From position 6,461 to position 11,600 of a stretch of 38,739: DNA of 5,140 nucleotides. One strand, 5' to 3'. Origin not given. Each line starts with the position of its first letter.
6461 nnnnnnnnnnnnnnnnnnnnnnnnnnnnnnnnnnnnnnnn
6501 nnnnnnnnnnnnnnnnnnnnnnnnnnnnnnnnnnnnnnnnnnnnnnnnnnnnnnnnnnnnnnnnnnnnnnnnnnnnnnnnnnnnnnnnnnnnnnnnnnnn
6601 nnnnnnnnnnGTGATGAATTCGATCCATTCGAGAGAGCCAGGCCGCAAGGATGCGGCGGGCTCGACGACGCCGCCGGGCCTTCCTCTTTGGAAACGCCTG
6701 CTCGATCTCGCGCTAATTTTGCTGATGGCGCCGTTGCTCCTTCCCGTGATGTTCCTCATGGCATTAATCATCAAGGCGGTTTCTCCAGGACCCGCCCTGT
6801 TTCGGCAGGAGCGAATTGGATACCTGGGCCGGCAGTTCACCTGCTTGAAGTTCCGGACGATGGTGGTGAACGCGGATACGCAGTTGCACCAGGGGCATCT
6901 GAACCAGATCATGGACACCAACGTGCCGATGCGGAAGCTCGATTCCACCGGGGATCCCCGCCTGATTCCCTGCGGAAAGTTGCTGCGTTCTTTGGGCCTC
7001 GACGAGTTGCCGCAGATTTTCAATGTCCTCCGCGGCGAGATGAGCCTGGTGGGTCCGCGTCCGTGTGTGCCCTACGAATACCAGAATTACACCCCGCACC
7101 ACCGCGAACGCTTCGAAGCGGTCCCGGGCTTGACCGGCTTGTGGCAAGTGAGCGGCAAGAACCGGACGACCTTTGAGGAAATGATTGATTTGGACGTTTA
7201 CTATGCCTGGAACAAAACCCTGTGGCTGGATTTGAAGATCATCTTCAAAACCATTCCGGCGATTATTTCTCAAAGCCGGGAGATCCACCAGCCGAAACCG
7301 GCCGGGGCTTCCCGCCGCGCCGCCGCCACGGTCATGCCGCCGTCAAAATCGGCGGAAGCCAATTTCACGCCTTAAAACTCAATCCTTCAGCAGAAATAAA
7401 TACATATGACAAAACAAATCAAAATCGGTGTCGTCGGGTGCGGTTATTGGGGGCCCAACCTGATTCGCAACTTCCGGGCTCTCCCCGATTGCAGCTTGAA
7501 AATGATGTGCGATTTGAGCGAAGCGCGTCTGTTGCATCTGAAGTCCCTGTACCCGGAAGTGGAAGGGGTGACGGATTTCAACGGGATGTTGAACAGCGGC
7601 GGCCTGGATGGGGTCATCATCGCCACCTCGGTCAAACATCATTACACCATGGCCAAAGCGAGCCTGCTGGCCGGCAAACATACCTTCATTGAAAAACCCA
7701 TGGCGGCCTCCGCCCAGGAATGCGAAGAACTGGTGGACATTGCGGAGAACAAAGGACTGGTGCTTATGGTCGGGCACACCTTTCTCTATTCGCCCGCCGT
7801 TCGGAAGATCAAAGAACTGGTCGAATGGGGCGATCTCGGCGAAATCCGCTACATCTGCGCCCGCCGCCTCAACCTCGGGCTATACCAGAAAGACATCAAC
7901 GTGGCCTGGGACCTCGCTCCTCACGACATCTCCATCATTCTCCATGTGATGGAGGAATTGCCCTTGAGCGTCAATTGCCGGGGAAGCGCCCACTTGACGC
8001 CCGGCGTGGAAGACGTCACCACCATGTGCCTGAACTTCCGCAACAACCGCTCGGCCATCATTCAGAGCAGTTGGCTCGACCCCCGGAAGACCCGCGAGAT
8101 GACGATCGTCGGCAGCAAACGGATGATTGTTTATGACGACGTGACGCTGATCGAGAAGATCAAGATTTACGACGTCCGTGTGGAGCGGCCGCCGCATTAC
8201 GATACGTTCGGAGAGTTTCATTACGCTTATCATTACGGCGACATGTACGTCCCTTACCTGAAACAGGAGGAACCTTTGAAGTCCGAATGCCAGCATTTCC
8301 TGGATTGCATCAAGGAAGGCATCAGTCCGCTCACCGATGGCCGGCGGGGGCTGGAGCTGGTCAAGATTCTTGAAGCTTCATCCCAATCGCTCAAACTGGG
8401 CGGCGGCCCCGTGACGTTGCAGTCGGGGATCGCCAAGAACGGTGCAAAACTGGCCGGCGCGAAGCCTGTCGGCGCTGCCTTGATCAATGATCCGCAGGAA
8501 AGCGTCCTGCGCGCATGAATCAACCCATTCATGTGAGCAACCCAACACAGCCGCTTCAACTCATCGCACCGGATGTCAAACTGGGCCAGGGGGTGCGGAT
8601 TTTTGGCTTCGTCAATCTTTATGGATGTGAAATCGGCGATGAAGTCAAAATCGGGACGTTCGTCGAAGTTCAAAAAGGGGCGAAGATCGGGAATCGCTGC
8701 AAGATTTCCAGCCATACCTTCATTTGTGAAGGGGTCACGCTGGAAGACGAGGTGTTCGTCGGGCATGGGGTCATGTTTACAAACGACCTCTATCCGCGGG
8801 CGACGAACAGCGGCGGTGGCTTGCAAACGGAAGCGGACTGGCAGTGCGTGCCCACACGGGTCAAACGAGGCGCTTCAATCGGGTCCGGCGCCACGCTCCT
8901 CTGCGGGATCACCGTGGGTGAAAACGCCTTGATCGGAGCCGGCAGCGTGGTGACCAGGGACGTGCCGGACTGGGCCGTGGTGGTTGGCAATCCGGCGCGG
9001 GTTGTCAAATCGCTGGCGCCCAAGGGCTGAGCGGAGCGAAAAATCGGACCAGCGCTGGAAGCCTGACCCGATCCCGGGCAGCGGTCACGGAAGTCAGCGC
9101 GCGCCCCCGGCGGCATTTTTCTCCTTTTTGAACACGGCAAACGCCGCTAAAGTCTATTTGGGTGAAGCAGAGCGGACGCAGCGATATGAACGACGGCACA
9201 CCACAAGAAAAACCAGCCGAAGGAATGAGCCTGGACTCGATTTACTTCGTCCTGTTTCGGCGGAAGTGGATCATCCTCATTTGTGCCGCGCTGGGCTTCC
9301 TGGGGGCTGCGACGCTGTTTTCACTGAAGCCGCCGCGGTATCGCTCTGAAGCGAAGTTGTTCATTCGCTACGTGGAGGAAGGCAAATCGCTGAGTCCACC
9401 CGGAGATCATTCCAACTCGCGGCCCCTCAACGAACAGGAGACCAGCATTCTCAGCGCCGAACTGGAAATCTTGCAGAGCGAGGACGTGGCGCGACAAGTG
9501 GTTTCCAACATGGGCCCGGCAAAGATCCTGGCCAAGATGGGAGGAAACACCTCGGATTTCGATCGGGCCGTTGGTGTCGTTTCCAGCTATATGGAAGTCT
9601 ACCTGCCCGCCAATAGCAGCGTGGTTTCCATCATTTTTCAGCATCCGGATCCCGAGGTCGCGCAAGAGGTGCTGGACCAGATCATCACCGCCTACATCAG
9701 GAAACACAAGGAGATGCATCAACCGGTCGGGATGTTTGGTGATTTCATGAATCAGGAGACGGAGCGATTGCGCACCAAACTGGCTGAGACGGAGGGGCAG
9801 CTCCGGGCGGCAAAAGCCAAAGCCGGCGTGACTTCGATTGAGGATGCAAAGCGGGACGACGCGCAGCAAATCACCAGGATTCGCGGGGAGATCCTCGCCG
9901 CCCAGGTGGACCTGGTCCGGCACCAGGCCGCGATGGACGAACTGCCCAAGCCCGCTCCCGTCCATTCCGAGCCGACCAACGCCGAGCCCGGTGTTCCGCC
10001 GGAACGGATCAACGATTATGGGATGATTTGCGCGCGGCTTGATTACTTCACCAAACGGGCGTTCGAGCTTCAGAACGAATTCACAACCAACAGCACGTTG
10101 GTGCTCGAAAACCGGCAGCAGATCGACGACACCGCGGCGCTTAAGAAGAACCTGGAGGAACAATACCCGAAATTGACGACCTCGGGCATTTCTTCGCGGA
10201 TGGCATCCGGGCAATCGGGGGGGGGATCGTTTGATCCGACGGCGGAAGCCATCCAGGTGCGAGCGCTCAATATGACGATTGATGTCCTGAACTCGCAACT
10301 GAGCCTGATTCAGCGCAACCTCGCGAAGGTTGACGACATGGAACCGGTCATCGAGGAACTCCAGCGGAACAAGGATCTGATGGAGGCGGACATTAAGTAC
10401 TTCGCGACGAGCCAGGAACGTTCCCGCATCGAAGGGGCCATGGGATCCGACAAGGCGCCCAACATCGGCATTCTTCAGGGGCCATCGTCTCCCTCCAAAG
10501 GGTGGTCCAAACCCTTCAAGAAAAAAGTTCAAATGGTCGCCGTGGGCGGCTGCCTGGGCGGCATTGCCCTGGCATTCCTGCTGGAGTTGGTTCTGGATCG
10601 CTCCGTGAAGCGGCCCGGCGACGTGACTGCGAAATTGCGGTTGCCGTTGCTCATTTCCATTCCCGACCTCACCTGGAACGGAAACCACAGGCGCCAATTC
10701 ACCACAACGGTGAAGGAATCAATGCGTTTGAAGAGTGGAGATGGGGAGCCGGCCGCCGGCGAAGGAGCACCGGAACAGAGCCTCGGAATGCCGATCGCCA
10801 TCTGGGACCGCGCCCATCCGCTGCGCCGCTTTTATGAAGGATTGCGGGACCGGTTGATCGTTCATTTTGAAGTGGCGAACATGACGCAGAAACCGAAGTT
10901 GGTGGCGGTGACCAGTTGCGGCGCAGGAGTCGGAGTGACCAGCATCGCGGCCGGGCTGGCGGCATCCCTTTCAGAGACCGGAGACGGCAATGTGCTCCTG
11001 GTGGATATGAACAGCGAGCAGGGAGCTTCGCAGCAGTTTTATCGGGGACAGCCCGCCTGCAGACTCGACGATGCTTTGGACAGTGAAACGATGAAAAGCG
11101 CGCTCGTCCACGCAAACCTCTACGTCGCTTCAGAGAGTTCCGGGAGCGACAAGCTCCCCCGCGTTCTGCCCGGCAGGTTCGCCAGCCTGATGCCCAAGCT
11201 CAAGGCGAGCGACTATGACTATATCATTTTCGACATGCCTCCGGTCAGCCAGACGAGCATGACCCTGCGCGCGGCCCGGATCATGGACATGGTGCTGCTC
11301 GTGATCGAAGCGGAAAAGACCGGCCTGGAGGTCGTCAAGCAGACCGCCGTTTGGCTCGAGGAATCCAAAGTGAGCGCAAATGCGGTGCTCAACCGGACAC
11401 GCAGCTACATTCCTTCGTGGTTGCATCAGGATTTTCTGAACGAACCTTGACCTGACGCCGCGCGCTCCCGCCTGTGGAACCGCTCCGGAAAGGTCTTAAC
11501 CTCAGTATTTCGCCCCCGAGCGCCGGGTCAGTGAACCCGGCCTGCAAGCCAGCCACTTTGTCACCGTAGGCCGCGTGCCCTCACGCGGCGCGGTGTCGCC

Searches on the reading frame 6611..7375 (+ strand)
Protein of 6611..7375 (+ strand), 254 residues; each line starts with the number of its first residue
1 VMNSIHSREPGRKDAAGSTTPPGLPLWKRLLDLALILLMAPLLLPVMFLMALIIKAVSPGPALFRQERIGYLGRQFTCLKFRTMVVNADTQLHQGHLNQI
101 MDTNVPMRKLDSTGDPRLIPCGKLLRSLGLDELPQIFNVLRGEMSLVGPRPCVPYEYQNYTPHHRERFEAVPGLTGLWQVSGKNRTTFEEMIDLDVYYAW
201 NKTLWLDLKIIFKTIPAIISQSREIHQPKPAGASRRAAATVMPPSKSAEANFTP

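Call 51: search_protein_families(library=pfam, proteins=[window:6611-7375:+], max_evalue=0.001)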
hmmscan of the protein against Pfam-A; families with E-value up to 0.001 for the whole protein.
window:6611-7375:+ (254 aa): 1 family
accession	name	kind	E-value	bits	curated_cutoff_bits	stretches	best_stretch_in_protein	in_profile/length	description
PF02397.22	Bac_transf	-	2.4e-60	203.5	27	1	28-219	1-178/179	Bacterial sugar transferase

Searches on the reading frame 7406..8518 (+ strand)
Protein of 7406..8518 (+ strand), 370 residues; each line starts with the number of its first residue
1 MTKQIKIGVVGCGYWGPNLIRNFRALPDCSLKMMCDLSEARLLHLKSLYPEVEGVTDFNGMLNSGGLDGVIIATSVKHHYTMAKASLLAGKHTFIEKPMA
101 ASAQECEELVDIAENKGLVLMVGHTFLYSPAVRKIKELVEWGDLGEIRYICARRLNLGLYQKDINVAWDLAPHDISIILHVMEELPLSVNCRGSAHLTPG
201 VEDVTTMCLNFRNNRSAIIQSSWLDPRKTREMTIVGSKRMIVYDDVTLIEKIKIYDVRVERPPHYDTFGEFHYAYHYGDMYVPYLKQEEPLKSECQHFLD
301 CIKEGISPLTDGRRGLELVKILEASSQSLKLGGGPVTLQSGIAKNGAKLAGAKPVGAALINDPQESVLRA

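Call 51: search_protein_families(library=pfam, proteins=[window:7406-8518:+], max_evalue=0.001)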
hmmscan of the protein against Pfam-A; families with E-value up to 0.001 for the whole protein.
window:7406-8518:+ (370 aa): 3 families
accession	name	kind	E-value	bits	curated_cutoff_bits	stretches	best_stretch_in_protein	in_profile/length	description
PF01408.29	GFO_IDH_MocA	-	2.3e-23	83.6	24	1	5-124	1-120/120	Oxidoreductase family, NAD-binding Rossmann fold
PF22725.1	GFO_IDH_MocA_C3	-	1.3e-14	54.7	27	1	132-241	1-123/124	GFO/IDH/MocA C-terminal domain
PF02894.22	GFO_IDH_MocA_C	-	8.9e-07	29.4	22.9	1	136-338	1-218/218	Oxidoreductase family, C-terminal alpha/beta domain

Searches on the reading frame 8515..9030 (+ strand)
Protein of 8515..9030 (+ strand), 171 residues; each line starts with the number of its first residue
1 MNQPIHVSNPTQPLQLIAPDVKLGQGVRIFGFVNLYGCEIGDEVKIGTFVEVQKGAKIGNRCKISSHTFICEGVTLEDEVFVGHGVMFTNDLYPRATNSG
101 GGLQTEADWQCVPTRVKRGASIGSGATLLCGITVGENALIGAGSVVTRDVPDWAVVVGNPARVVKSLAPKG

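Call 51: search_protein_families(library=pfam, proteins=[window:8515-9030:+], max_evalue=0.001)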
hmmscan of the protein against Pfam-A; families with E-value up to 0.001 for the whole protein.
window:8515-9030:+ (171 aa): 3 families
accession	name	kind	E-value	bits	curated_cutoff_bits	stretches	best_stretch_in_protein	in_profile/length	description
PF00132.30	Hexapep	-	1.6e-20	72.3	27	3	37-70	1-34/36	Bacterial transferase hexapeptide (six repeats)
PF14602.12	Hexapep_2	-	2.9e-09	36.9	27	1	120-148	8-34/34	Hexapeptide repeat of succinyl-transferase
PF25084.1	LbH_EIF2B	-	5.7e-08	33.2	54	1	17-90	24-95/105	EIF2B subunit epsilon LbH domain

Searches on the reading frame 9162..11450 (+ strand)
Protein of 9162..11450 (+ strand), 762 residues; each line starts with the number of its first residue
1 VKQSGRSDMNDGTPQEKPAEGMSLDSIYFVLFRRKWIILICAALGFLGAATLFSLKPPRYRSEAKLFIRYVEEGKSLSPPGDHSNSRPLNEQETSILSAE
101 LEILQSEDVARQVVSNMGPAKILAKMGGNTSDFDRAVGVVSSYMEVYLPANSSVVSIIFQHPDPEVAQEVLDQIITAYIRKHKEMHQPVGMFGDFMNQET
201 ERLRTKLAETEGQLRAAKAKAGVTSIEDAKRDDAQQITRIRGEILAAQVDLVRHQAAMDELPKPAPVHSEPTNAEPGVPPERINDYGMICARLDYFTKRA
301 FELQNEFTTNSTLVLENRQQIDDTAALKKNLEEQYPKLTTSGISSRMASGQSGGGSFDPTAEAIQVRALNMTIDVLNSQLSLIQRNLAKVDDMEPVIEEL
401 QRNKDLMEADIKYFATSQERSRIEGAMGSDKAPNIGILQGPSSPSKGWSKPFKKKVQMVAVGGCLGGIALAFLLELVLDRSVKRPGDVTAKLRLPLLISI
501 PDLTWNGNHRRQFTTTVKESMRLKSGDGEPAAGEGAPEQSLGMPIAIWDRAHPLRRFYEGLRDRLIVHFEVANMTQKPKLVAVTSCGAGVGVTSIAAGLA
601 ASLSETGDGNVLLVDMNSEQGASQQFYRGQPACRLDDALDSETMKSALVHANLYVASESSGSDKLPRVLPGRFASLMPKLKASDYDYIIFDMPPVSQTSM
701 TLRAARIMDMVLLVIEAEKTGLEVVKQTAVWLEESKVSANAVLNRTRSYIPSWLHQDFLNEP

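Call 5: search_protein_families(library=pfam, proteins=[window:9162-11450:+], max_evalue=0.01)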
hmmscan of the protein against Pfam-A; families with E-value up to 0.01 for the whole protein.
window:9162-11450:+ (762 aa): 4 families
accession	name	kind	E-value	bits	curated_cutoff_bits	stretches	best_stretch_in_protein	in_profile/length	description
PF02706.20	Wzz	-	5.4e-10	39.9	25.5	1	22-116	3-90/91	Chain length determinant protein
PF13614.12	AAA_31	-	2e-08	34.8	27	1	579-736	2-168/177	AAA domain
PF06564.18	CBP_BcsQ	-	1.1e-06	28.8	21.3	1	580-619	3-41/234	Cellulose biosynthesis protein BcsQ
PF02374.21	ArsA_ATPase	-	0.00016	21.5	24.3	0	673-745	113-186/305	Anion-transporting ATPase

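Call 7: search_protein_families(library=ncbifam, proteins=[window:9162-11450:+], max_evalue=10)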
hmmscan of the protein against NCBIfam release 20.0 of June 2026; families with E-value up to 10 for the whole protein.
window:9162-11450:+ (762 aa): 20 families
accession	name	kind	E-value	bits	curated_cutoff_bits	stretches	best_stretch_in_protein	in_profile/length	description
TIGR03007.1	pepcterm_ChnLen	equivalog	4.3e-19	68.1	278.85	1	31-515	10-475/498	XrtA system polysaccharide chain length determinant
TIGR01005.1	eps_transp_fam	subfamily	1.6e-16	59.7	411.7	2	327-740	307-711/754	exopolysaccharide transport protein family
TIGR03017.1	EpsF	equivalog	1.5e-14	53.6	422.75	2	22-249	1-229/444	chain length determinant protein EpsF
TIGR03018.1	pepcterm_TyrKin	hypoth_equivalog_domain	5.7e-14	51.9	230.65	1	557-738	14-202/207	XrtA-associated tyrosine autokinase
TIGR01007.1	eps_fam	subfamily_domain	4e-09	36.3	108.05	1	576-743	15-187/204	polysaccharide biosynthesis tyrosine autokinase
TIGR01006.1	polys_exp_MPA1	subfamily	6.6e-08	32.3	296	2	437-503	159-224/226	CspC family polysaccharide chain length determinant protein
TIGR03029.1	EpsG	equivalog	2.2e-07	30.3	313.8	1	561-727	90-255/274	chain length determinant protein tyrosine kinase EpsG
NF041546.1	ParA_partition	equivalog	2.4e-06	27.2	180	1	582-746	3-142/203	ParA family partition ATPase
TIGR03371.1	cellulose_yhjQ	equivalog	8.8e-06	25.4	157.85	2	579-619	2-41/246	cellulose biosynthesis protein BcsQ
TIGR01968.1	minD_bact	equivalog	3.2e-05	23.4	212.9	2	650-746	79-173/261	septum site-determining protein MinD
NF007350.0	PRK09841.1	equivalog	0.00018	19.7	1248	1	560-744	514-701/726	tyrosine-protein kinase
NF041864.1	EpsV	equivalog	0.0002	20.1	800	1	444-497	422-478/484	PCP family exopolysaccharide biosynthesis protein EpsV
NF008568.0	PRK11519.1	equivalog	0.00055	18.2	1068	1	567-715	517-666/720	tyrosine-protein kinase Wzc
NF053622.1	ATPseBagAMYCTU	equivalog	0.00084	18.9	400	1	576-627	5-54/325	ATPase BagA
NF041283.1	PrgP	equivalog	0.011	15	400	1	581-726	5-164/297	ParA superfamily DNA segregation protein PrgP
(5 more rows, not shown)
